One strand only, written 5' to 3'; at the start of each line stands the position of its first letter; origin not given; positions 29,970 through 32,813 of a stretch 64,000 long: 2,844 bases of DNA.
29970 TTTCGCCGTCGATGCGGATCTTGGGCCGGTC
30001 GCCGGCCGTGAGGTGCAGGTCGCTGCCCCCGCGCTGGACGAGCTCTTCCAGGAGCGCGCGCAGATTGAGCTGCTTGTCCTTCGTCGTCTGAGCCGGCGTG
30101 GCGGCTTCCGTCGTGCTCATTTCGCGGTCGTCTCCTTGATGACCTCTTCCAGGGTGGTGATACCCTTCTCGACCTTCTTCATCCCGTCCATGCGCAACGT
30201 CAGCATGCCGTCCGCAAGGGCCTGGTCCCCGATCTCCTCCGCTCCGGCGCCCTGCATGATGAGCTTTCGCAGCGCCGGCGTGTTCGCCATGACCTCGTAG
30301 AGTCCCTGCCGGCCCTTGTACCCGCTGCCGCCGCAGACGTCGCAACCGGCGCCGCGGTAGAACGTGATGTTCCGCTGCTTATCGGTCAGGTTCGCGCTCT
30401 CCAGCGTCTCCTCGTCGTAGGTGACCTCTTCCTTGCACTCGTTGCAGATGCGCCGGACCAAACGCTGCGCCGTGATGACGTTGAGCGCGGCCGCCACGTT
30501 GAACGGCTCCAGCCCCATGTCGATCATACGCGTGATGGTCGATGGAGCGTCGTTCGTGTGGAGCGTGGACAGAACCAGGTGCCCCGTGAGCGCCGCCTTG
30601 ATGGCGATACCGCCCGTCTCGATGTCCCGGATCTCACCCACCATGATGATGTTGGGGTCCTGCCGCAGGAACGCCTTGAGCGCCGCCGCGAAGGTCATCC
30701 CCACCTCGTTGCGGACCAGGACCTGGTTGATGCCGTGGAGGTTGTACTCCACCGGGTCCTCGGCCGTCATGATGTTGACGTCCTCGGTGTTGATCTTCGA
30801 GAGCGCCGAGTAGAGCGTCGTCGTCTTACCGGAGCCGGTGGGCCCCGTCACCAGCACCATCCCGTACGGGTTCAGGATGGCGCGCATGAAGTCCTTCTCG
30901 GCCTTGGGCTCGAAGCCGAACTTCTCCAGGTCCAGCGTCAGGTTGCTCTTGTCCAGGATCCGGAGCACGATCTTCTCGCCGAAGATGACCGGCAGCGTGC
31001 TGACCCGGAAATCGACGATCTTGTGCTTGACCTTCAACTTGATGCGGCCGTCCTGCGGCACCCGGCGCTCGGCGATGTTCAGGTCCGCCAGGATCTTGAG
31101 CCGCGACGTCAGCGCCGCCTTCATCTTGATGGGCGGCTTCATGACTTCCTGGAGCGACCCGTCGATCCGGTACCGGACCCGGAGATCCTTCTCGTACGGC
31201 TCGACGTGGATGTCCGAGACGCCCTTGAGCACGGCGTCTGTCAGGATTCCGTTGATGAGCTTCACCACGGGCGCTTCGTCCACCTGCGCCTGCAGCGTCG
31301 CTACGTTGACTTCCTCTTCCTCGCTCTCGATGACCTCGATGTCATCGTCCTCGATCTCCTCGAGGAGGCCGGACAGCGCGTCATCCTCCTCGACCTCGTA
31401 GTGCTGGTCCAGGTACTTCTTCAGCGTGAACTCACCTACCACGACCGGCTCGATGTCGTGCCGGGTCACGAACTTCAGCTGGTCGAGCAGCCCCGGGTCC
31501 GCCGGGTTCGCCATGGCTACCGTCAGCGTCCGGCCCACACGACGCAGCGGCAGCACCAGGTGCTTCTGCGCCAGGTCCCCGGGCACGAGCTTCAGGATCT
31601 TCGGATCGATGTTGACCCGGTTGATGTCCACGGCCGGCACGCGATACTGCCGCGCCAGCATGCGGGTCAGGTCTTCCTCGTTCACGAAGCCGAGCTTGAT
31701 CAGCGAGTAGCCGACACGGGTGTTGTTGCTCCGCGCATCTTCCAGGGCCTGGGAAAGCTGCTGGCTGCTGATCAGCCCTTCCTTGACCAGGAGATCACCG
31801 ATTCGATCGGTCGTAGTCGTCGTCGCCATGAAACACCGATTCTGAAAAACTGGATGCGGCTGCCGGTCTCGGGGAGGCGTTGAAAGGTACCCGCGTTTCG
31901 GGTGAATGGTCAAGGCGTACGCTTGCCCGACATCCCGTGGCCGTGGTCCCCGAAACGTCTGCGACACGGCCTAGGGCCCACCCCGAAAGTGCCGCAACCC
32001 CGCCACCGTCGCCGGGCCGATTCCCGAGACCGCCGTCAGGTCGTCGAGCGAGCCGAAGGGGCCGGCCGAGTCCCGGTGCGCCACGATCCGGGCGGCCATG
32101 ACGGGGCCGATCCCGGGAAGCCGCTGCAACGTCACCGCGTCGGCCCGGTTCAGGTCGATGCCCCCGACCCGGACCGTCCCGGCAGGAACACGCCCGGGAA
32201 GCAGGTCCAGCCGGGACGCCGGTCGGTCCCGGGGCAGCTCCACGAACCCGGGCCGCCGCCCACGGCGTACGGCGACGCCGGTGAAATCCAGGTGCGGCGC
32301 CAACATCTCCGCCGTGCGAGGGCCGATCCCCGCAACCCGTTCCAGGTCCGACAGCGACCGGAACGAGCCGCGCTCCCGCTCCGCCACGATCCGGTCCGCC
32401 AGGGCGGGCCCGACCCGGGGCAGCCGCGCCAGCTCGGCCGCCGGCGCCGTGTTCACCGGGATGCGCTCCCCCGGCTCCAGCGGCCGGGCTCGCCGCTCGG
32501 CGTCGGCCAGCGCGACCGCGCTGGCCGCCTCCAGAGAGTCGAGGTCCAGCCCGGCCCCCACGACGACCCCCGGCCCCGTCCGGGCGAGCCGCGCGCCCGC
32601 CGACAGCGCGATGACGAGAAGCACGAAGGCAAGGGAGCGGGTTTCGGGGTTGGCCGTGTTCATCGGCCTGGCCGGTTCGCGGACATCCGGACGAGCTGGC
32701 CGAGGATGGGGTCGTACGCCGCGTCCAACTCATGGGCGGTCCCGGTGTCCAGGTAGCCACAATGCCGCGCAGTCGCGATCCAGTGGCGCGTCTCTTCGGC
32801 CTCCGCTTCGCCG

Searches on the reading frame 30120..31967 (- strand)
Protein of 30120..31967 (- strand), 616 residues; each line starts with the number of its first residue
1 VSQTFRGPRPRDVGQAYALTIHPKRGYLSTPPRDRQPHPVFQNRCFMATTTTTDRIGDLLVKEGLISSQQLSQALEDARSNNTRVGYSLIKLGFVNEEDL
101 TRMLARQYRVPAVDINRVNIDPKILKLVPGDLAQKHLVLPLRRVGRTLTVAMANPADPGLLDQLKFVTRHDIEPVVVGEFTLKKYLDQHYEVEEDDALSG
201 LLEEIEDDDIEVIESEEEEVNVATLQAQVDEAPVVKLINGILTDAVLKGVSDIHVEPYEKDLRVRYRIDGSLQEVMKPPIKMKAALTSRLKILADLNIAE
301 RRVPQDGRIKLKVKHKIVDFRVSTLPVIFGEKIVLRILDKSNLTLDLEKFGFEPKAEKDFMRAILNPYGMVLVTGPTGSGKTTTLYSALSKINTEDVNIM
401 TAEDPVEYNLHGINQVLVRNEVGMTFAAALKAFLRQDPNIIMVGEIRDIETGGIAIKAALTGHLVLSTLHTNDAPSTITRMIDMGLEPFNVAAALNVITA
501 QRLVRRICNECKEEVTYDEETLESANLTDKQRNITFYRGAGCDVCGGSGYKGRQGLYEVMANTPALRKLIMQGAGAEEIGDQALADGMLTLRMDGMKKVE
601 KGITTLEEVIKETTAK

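Call 84: search_protein_families(library=pfam, proteins=[window:30120-31967:-], max_evalue=0.00001)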
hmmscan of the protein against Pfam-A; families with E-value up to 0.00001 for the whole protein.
window:30120-31967:- (616 aa): 2 families
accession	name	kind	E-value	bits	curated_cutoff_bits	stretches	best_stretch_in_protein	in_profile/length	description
PF00437.27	T2SSE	-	2.8e-145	484.1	24.9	1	228-610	2-369/370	Type II/IV secretion system protein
PF05157.20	MshEN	-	1.5e-22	79.8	23.1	1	108-194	1-88/90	MshEN domain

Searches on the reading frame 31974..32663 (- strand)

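Call 84: search_protein_families(library=pfam, proteins=[window:31974-32663:-], max_evalue=0.00001)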
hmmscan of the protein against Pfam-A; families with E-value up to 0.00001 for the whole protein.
window:31974-32663:- (230 aa): 11 families
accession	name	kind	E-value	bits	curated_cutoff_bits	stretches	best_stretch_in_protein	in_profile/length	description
PF12836.13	HHH_3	-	5e-38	129.5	27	2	167-226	4-63/65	Helix-hairpin-helix motif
PF00633.29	HHH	-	4.6e-16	58.2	24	0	178-195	12-29/30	Helix-hairpin-helix motif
PF14520.12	HHH_5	-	2.4e-14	54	27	0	75-95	34-54/57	Helix-hairpin-helix domain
PF03934.19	T2SSK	-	1.3e-10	42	24.2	0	70-126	3-61/63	Type II secretion system (T2SS), protein K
PF14716.13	HHH_8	-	5.4e-09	36.7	30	0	70-98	44-70/73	Helix-hairpin-helix domain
PF14579.12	HHH_6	-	1.4e-08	35.3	25.6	0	79-122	28-75/90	Helix-hairpin-helix motif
PF06514.17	PsbU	-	4.5e-07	30.2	24.5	0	167-215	13-57/93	Photosystem II 12 kDa extrinsic protein (PsbU)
PF12826.13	HHH_2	-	5.4e-07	30.1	27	0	171-195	29-53/64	Helix-hairpin-helix motif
PF02371.22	Transposase_20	-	1.3e-06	29.1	21.3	0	178-218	3-43/87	Transposase IS116/IS110/IS902 family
PF21176.3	RecR_HhH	-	2.3e-06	27.7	27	0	179-196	8-25/45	RecR, helix-hairpin-helix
PF11731.14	Cdd1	-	7.5e-06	26.5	25.5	0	174-194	3-23/86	Pathogenicity locus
